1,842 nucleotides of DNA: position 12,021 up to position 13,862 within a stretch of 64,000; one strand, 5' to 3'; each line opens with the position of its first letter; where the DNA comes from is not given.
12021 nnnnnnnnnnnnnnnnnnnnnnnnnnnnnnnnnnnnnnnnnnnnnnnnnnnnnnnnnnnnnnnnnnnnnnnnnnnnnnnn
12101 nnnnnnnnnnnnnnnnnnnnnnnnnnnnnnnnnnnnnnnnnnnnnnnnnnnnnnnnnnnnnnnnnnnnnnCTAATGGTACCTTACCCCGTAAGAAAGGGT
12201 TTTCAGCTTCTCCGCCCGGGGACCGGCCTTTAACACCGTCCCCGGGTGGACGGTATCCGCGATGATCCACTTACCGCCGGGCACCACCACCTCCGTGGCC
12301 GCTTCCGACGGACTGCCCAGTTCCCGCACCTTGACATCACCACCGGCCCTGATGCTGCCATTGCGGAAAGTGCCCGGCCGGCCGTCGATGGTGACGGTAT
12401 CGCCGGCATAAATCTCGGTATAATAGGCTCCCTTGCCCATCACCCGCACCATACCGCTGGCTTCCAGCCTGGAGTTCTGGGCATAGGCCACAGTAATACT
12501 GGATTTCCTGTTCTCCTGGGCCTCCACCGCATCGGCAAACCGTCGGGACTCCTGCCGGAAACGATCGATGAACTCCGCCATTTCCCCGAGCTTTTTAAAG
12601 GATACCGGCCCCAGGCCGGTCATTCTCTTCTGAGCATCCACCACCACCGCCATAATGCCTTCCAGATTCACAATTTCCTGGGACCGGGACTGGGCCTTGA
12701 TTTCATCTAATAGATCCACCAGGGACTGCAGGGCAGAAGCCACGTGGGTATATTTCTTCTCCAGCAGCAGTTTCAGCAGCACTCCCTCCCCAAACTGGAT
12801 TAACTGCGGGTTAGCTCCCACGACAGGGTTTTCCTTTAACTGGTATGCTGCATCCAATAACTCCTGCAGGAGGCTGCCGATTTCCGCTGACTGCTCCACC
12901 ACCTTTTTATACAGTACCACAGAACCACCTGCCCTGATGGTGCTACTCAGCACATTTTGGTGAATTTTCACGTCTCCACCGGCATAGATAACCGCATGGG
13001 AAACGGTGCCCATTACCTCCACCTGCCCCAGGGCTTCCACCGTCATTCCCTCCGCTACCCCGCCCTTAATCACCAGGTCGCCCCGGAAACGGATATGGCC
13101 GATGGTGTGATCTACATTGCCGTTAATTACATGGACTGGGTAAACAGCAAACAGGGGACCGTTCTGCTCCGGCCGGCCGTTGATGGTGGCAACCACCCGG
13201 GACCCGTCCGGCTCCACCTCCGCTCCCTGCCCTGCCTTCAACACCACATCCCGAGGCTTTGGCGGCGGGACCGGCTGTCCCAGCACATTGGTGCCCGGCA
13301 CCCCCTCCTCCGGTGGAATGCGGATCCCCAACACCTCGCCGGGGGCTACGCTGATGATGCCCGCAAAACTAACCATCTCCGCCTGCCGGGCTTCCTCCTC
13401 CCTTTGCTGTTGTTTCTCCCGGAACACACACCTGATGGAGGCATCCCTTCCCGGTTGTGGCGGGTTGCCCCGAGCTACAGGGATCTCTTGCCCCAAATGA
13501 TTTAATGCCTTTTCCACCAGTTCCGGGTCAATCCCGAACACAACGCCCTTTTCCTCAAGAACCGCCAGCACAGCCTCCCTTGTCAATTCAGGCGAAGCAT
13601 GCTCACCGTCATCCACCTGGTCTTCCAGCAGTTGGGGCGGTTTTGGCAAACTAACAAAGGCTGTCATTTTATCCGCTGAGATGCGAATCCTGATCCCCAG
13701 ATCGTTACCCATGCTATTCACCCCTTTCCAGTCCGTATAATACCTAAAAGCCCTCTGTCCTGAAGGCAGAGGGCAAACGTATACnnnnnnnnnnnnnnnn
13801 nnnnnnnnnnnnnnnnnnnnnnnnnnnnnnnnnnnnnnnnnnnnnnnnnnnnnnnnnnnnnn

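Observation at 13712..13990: c-di-GMP-I (GEMM-I) riboswitch with its own terminator directly controlling a DUF342/FapA gene in a motility neighbourhood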

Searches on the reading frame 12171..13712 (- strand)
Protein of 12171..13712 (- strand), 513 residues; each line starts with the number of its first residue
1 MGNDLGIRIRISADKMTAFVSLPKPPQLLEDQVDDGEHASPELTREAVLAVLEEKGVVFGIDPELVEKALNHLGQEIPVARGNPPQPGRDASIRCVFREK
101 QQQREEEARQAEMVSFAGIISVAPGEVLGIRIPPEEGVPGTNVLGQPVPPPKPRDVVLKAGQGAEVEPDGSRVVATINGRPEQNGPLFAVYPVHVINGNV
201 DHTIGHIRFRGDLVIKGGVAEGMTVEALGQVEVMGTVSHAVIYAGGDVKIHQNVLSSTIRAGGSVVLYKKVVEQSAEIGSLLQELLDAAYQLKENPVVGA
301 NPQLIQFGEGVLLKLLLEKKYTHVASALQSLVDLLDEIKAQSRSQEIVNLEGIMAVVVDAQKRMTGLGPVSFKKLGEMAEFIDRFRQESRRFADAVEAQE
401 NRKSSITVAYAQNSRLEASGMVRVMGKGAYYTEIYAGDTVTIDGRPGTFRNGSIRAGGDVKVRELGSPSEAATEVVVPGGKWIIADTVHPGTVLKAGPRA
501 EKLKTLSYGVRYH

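Call 5: search_protein_families(library=pfam, proteins=[window:12171-13712:-])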
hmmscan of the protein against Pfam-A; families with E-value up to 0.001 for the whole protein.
window:12171-13712:- (513 aa): 2 families
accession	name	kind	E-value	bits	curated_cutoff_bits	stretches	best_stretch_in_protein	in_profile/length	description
PF20250.3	FapA_N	-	2.1e-40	138.4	27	1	7-183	1-175/178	Flagellar Assembly Protein A N-terminal region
PF03961.19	FapA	-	7.5e-32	111.5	31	2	192-266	1-78/272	Flagellar Assembly Protein A beta solenoid domain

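Call 9: find_homologous_proteins(query=window:12171-13712:-, max_evalue=1e-10)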
Query window:12171-13712:- (513 aa): 59 proteins with E <= 1e-10 among 8000 candidates.
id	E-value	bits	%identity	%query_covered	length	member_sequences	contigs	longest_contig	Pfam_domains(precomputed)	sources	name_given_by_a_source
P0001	0.0e+0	1117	100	100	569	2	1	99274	PF20250.4,PF03961.20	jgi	-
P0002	1.2e-126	441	44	99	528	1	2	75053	PF20250.4,PF03961.20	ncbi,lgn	ncbi:MAG: flagellar assembly protein A [Bacillota bacterium]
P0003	1.5e-118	415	44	99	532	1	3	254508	PF20250.4,PF03961.20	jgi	jgi:hypothetical protein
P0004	7.2e-105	370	52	66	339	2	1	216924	PF03961.20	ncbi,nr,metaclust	ncbi:hypothetical protein SY88_04340 [Clostridiales bacterium PH28_bin88]|nr:hypothetical protein SY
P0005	1.3e-99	352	40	98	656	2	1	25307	PF14804.12,PF20250.4,PF03961.20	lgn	-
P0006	1.6e-86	309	34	98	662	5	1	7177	PF14804.12,PF20250.4,PF03961.20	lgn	-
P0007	5.5e-56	208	34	89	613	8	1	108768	PF20250.4,PF03961.20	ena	-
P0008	3.7e-54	202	33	93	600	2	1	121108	PF20250.4,PF03961.20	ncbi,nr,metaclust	ncbi:hypothetical protein SY88_08700 [Clostridiales bacterium PH28_bin88]|nr:hypothetical protein SY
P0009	5.3e-53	199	32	96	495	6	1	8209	PF03775.23,PF20250.4,PF04519.20,PF03961.20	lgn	-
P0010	6.2e-46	175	32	84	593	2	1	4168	PF20250.4,PF03961.20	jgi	-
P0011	4.2e-45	173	30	99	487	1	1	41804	PF03775.23,PF20250.4,PF03961.20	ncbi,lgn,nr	ncbi:MAG: FapA family protein [Peptococcaceae bacterium]|nr:FapA family protein [Peptococcaceae bact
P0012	1.5e-43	167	29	88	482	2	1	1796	PF20250.4,PF03961.20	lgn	-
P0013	3.3e-43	166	28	99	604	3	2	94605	PF20250.4,PF03961.20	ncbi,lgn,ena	-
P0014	7.9e-34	135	28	92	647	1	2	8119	PF14804.12,PF20250.4,PF03961.20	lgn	-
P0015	3.0e-33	133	30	72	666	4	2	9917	PF20250.4,PF03961.20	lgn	-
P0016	2.8e-30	124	31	43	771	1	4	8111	PF20250.4,PF03961.20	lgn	-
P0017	2.4e-29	121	27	79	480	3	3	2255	PF20250.4,PF03961.20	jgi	-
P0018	3.3e-29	120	28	94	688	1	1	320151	PF14804.12,PF20250.4,PF03961.20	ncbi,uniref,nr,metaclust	ncbi:FapA family protein [Oceanobacillus damuensis]|uniref:FapA family protein n=1 Tax=Oceanobacillu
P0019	9.4e-29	119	31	78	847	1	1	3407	PF20250.4,PF03961.20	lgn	-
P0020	4.8e-28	116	34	52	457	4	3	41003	PF20250.4,PF03961.20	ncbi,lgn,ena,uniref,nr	ncbi:MAG TPA: DUF342 domain-containing protein [Firmicutes bacterium]|uniref:DUF342 domain-containin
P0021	3.3e-27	114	34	52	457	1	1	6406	PF20250.4,PF03961.20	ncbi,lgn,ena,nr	ncbi:MAG: DUF342 domain-containing protein [Firmicutes bacterium]|nr:DUF342 domain-containing protei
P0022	8.2e-27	112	30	46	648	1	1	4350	PF14804.12,PF20250.4,PF03961.20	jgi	jgi:uncharacterized protein (DUF342 family)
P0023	3.2e-26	110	29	49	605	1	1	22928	PF14804.12,PF20250.4,PF03961.20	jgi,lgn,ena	-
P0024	2.5e-24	104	29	50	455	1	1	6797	PF20250.4,PF03961.20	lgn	-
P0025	5.1e-24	103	29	49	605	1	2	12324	PF14804.12,PF20250.4,PF03961.20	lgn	-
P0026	6.8e-24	103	36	52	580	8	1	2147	PF14804.12,PF20250.4,PF03961.20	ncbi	-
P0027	7.2e-23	99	31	50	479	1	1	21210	PF20250.4,PF03961.20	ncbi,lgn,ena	-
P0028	4.0e-22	97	28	50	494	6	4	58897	PF20250.4,PF03961.20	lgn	-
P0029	6.8e-22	96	35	40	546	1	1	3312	PF20250.4,PF03961.20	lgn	-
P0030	9.6e-22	96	33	51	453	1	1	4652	PF20250.4,PF03961.20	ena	-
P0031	1.7e-21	95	32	52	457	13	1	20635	PF20250.4,PF03961.20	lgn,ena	-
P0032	2.7e-21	94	30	54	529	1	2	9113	PF20250.4,PF03961.20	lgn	-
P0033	2.5e-20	91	31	48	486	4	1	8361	PF20250.4,PF03961.20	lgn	-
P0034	3.2e-20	90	29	53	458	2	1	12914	PF20250.4,PF03961.20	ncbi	-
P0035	3.8e-20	90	30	52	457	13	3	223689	PF20250.4,PF03961.20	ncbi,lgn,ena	-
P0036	1.9e-19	88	29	48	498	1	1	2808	PF20250.4,PF03961.20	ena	-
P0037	2.9e-18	84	28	51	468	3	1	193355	PF20250.4,PF03961.20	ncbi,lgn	-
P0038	1.1e-16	79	26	41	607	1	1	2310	PF20250.4,PF03961.20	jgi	jgi:uncharacterized protein (DUF342 family)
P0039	1.4e-16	78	34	49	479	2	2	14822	PF20250.4,PF03961.20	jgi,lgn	jgi:uncharacterized protein (DUF342 family)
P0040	3.5e-16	77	23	48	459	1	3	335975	PF20250.4,PF03961.20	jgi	-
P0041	4.1e-16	77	27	38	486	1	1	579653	PF20250.4,PF03961.20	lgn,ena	-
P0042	2.6e-15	74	29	51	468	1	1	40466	PF20250.4,PF03961.20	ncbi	-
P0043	2.9e-15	74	27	50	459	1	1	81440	PF20250.4,PF03961.20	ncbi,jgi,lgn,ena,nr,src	ncbi:MAG TPA: FapA family protein [Bacillota bacterium]|nr:FapA family protein [Bacillota bacterium]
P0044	9.9e-15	72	31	52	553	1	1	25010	PF20250.4,PF03961.20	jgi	jgi:uncharacterized protein (DUF342 family)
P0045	2.6e-14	71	29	42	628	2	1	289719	PF20250.4,PF03961.20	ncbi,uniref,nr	ncbi:DUF342 domain-containing protein [Pseudodesulfovibrio sp. F-1]|uniref:DUF342 domain-containing 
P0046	4.2e-14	70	28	38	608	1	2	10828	PF20250.4,PF03961.20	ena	-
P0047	1.8e-13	68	25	70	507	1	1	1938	PF20250.4,PF03961.20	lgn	-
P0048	5.0e-13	67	30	42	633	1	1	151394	PF20250.4,PF03961.20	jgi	-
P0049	7.0e-13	66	33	38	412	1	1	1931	PF20250.4,PF03961.20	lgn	-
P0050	1.1e-12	66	28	44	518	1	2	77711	PF20250.4,PF03961.20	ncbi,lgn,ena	-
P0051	1.2e-12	65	26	50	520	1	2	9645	PF20250.4,PF03961.20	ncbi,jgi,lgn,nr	ncbi:MAG: FapA family protein [Bacillota bacterium]|nr:FapA family protein [Bacillota bacterium]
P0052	1.9e-12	65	28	50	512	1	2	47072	PF20250.4,PF03961.20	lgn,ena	-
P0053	4.4e-12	64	25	70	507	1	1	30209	PF20250.4,PF03961.20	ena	-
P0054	1.7e-11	62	29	51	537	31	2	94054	PF20250.4,PF03961.20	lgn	-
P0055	1.8e-11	62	27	43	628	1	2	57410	PF20250.4,PF03961.20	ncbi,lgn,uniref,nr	ncbi:DUF342 domain-containing protein [Pseudodesulfovibrio pelocollis]|uniref:DUF342 domain-containi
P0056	2.1e-11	61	27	51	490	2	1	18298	PF20250.4,PF03961.20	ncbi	-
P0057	2.8e-11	61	28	44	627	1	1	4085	PF20250.4,PF03961.20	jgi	-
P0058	4.8e-11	60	27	52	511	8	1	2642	PF20250.4,PF03961.20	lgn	-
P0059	6.3e-11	60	25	47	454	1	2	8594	PF20250.4,PF03961.20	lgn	-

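Call 10: find_encoding_contigs(protein=P0002, flank=4000, max_places=2)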
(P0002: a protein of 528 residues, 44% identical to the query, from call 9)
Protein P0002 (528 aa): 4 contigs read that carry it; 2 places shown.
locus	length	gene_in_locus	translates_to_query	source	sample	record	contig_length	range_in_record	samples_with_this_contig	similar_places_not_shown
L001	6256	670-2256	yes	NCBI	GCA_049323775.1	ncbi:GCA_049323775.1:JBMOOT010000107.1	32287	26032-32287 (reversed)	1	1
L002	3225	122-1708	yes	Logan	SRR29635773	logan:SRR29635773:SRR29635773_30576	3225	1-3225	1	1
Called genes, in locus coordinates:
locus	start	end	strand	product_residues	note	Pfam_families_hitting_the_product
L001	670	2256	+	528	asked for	PF20250:FapA_N, PF03961:FapA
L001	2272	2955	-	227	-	PF02511:Thy1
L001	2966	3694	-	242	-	PF10609:ParA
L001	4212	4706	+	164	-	PF01584:CheW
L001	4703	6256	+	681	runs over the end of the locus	PF01627:Hpt, PF07194:P2, PF02895:H-kinase_dim, PF02518:HATPase_c, PF01584:CheW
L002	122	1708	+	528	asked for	PF20250:FapA_N, PF03961:FapA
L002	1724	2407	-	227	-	PF02511:Thy1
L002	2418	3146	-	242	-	PF10609:ParA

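Call 11: find_encoding_contigs(protein=P0003, flank=4000, max_places=2)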
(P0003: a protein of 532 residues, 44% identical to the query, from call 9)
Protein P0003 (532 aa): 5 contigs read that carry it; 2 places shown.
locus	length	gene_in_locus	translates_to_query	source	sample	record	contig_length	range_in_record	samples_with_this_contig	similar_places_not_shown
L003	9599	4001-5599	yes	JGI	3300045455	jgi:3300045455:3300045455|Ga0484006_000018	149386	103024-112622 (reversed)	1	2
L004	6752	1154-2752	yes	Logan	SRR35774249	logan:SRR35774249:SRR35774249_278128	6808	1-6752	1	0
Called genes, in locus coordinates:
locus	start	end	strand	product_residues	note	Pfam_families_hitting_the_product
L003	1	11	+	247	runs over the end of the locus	-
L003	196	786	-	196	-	PF00188:CAP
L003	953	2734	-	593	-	PF24161:CCDC39 (weak)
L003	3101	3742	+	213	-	-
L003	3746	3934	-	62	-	-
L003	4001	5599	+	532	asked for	PF20250:FapA_N, PF03961:FapA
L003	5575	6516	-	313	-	PF02511:Thy1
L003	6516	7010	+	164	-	PF01584:CheW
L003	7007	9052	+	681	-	PF01627:Hpt, PF07194:P2, PF02895:H-kinase_dim, PF02518:HATPase_c, PF01584:CheW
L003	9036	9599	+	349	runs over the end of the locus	PF00072:Response_reg, PF01339:CheB_methylest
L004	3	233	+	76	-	?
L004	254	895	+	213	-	-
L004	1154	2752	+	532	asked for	PF20250:FapA_N, PF03961:FapA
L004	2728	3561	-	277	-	PF02511:Thy1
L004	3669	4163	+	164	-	PF01584:CheW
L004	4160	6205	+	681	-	PF01627:Hpt, PF07194:P2, PF02895:H-kinase_dim, PF02518:HATPase_c, PF01584:CheW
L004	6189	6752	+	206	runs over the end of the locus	?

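Call 12: find_encoding_contigs(protein=P0005, flank=4000, max_places=2)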
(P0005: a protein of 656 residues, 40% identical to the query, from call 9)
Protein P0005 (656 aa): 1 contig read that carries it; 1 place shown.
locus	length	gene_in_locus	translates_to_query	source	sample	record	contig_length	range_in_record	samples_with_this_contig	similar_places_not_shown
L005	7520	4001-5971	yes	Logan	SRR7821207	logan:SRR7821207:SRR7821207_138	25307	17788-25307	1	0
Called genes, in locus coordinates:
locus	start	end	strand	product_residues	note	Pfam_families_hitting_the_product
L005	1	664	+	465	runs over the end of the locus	PF05762:VWA_CoxE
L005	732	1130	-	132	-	PF00903:Glyoxalase, PF13669:Glyoxalase_4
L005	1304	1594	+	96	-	PF16760:CBM53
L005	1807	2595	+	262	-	PF12844:HTH_19, PF13560:HTH_31, PF01381:HTH_3, PF13443:HTH_26, PF01381:HTH_3, PF12844:HTH_19, PF13560:HTH_31, PF01381:HTH_3, +8 more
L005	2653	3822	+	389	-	PF00083:Sugar_tr, PF07690:MFS_1, PF12832:MFS_1_like, PF07690:MFS_1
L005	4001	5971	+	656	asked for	PF14804:Jag_N, PF20250:FapA_N, PF03961:FapA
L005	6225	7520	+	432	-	?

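Call 13: find_encoding_contigs(protein=P0004, flank=4000, max_places=2)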
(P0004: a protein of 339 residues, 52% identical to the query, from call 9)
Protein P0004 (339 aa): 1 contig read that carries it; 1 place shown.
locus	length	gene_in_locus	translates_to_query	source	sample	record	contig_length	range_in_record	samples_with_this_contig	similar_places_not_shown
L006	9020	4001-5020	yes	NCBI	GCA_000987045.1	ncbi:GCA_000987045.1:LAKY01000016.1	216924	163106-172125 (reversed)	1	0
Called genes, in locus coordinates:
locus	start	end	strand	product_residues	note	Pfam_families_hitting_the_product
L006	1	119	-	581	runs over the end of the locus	-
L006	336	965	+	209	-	-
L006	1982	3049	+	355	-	PF00483:NTP_transferase, PF12804:NTP_transf_3, PF24894:Hexapep_GlmU (faint), PF25084:LbH_EIF2B (weak), PF00132:Hexapep (faint), PF25087:GMPPB_C (weak)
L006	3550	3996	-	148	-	-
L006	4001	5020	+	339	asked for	PF03961:FapA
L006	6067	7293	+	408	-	PF00768:Peptidase_S11, PF02113:Peptidase_S13 (weak), PF13354:Beta-lactamase2, PF07943:PBP5_C (faint)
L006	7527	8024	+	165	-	PF01584:CheW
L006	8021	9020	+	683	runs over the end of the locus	PF01627:Hpt, PF07194:P2, PF02895:H-kinase_dim, PF02518:HATPase_c, PF01584:CheW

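Call 24: find_related_loci(query=A2, collection=genome_contigs, flank=2500)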
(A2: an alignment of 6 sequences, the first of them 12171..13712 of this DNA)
Query A2 (513 aa) in genome_contigs; peptide patterns used: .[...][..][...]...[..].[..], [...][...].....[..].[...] (x = any residue, [..] = any of these).
31 stretches matched a pattern; 7 encode a relative of the query (tblastn E <= 1e-3); 7 distinct loci.
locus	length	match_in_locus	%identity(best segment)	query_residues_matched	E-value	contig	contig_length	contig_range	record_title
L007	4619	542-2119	44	5-512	1e-135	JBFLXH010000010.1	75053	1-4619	MAG: Bacillota bacterium isolate MAG053 MAG053_10, whole genome shotgun sequence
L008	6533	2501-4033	40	7-508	5e-105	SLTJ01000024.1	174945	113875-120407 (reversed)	MAG: Clostridia bacterium isolate 1MN72D_59_214 NODE_16_length_174957_cov_125_066, whole genome shotgun sequence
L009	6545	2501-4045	36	9-510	7e-92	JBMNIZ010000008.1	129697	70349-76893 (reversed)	MAG: Bacillota bacterium isolate SBF912LR0HQ0200 contig_47359, whole genome shotgun sequence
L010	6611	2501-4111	48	1-513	1e-154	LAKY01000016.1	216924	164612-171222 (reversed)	Clostridiales bacterium PH28_bin88 ph28_90, whole genome shotgun sequence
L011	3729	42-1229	38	112-510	2e-83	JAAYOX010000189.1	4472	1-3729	MAG: Clostridia bacterium isolate AS22ysBPME_114 88037_AS22, whole genome shotgun sequence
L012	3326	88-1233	39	119-503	3e-83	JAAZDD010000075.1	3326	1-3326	MAG: Clostridia bacterium isolate AS09scLD_108 111154_AS09, whole genome shotgun sequence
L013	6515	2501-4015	38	6-512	2e-98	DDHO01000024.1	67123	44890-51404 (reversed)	MAG TPA_asm: Firmicutes bacterium UBA1874 UBA1874_contig_367, whole genome shotgun sequence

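Call 29: find_related_loci(query=A2, collection=metagenome_contigs, flank=2500)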
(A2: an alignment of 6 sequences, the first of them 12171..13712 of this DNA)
Query A2 (513 aa) in metagenome_contigs; peptide patterns used: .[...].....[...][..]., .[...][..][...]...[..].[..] (x = any residue, [..] = any of these).
61 stretches matched a pattern; 11 encode a relative of the query (tblastn E <= 1e-3); 11 distinct loci.
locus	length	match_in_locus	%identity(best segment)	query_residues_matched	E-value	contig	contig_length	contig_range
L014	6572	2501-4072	44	5-512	7e-137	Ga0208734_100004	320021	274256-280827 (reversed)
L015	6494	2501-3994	30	7-504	2e-63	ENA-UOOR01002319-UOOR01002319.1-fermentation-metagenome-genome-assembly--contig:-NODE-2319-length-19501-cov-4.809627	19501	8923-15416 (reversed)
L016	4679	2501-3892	32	7-468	9e-58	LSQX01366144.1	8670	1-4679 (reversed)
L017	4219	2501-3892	31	7-468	5e-57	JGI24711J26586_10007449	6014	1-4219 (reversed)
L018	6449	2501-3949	30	8-490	2e-51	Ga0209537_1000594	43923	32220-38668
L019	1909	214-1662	30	8-490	9e-53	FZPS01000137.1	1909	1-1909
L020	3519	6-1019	31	137-490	7e-40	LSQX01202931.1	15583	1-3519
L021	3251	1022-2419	27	7-477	2e-37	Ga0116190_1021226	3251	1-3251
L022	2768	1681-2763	30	52-420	4e-36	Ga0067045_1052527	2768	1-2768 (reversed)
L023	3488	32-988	29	137-477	7e-32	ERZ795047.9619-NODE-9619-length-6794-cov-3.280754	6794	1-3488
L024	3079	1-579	31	302-503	8e-22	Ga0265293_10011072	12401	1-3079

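Call 31: find_encoding_contigs(protein=P0006, flank=3000, max_places=2)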
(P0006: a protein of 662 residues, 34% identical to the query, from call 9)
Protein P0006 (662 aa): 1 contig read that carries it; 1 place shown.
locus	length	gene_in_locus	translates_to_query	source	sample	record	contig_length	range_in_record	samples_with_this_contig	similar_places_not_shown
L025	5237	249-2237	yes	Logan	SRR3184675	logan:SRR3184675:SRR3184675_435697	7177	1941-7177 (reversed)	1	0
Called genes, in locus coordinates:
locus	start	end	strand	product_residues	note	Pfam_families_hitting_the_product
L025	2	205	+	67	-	?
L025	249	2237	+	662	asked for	PF14804:Jag_N, PF20250:FapA_N, PF03961:FapA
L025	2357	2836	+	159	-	PF01584:CheW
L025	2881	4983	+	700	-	PF01627:Hpt, PF07194:P2, PF02895:H-kinase_dim, PF02518:HATPase_c, PF01584:CheW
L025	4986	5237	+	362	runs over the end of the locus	PF00072:Response_reg, PF01339:CheB_methylest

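Call 63: find_encoding_contigs(protein=P0008, flank=1500, max_places=1)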
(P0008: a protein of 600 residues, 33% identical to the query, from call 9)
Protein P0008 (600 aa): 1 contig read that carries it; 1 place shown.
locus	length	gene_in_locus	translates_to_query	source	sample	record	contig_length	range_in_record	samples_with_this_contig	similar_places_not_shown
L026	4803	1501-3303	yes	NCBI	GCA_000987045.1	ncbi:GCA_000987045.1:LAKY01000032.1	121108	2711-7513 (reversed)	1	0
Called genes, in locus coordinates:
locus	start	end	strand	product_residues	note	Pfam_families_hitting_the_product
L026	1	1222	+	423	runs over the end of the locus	PF13581:HATPase_c_2, PF02518:HATPase_c (weak)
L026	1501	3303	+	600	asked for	PF20250:FapA_N, PF03961:FapA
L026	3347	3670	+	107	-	PF01740:STAS, PF13466:STAS_2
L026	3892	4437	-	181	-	PF17248:DUF5317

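Call 64: find_encoding_contigs(protein=P0007, flank=1500, max_places=1)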
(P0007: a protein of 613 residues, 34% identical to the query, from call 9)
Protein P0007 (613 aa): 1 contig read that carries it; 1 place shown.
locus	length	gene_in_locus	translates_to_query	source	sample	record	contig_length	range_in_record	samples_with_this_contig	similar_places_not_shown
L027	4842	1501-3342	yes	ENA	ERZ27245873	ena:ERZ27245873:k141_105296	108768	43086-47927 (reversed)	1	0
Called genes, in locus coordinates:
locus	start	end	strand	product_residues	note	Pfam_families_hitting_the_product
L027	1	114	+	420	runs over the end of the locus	PF13581:HATPase_c_2 (weak), PF02518:HATPase_c (faint)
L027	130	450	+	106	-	PF01740:STAS, PF13466:STAS_2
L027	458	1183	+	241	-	PF07228:SpoIIE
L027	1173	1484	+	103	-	PF01740:STAS, PF13466:STAS_2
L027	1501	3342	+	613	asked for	PF20250:FapA_N, PF03961:FapA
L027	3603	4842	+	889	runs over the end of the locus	PF07517:SecA_DEAD, PF00270:DEAD (weak), PF01043:SecA_PP_bind, PF21090:P-loop_SecA, PF07516:SecA_SW, PF02810:SEC-C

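Call 65: find_encoding_contigs(protein=P0011, flank=1500, max_places=1)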
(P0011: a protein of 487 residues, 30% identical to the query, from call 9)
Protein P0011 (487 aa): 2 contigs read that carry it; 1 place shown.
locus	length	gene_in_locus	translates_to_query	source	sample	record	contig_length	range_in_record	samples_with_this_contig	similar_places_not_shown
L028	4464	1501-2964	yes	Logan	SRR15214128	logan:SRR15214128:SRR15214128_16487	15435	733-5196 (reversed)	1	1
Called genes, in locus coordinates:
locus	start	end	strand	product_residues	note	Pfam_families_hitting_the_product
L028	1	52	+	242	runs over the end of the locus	PF01292:Ni_hydr_CYTB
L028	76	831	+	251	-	PF00902:TatC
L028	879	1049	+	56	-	PF02416:TatA_B_E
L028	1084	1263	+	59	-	PF09723:Zn_ribbon_8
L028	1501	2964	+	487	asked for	PF20250:FapA_N, PF03961:FapA, PF03775:MinC_C (faint)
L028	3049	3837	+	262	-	PF03009:GDPD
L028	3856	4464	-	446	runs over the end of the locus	?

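Call 66: find_encoding_contigs(protein=P0013, flank=1500, max_places=1)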
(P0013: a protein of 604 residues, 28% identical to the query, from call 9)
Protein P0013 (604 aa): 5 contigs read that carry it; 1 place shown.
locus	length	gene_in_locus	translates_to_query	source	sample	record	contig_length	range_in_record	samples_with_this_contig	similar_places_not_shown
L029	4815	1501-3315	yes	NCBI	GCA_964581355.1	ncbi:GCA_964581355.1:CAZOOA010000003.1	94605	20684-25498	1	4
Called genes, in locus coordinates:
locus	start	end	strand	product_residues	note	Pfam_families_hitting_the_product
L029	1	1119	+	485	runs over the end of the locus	PF01743:PolyA_pol, PF12627:PolyA_pol_RNAbd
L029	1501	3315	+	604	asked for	PF20250:FapA_N, PF03961:FapA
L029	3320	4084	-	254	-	PF04018:VCA0040-like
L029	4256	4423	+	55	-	-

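Call 71: find_encoding_contigs(protein=P0018, flank=2000, max_places=1)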
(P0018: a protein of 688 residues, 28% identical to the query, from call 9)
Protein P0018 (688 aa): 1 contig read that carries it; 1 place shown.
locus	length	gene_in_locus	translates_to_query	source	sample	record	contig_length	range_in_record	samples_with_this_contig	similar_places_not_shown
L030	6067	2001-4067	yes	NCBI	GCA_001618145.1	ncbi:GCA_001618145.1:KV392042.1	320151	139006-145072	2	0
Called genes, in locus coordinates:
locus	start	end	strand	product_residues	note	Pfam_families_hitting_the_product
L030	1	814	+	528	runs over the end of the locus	-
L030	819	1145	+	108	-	PF01740:STAS, PF13466:STAS_2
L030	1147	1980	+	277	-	PF07228:SpoIIE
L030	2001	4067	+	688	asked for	PF14804:Jag_N, PF20250:FapA_N, PF03961:FapA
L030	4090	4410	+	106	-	PF01740:STAS, PF13466:STAS_2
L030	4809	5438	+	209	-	PF19700:DUF6198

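Call 72: find_encoding_contigs(protein=P0014, flank=2000, max_places=1)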
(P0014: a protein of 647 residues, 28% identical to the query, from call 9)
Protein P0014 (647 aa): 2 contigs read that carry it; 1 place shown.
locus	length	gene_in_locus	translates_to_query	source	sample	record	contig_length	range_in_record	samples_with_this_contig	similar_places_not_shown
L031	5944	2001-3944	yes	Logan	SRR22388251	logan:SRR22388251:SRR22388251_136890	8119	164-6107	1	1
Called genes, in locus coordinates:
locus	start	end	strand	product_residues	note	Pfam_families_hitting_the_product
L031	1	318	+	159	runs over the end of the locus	?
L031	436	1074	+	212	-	PF12710:HAD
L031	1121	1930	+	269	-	PF01063:Aminotran_4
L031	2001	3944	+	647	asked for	PF14804:Jag_N (weak), PF20250:FapA_N, PF03961:FapA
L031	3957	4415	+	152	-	PF01584:CheW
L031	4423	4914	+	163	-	PF03975:CheD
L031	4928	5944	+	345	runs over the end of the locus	PF00072:Response_reg, PF01339:CheB_methylest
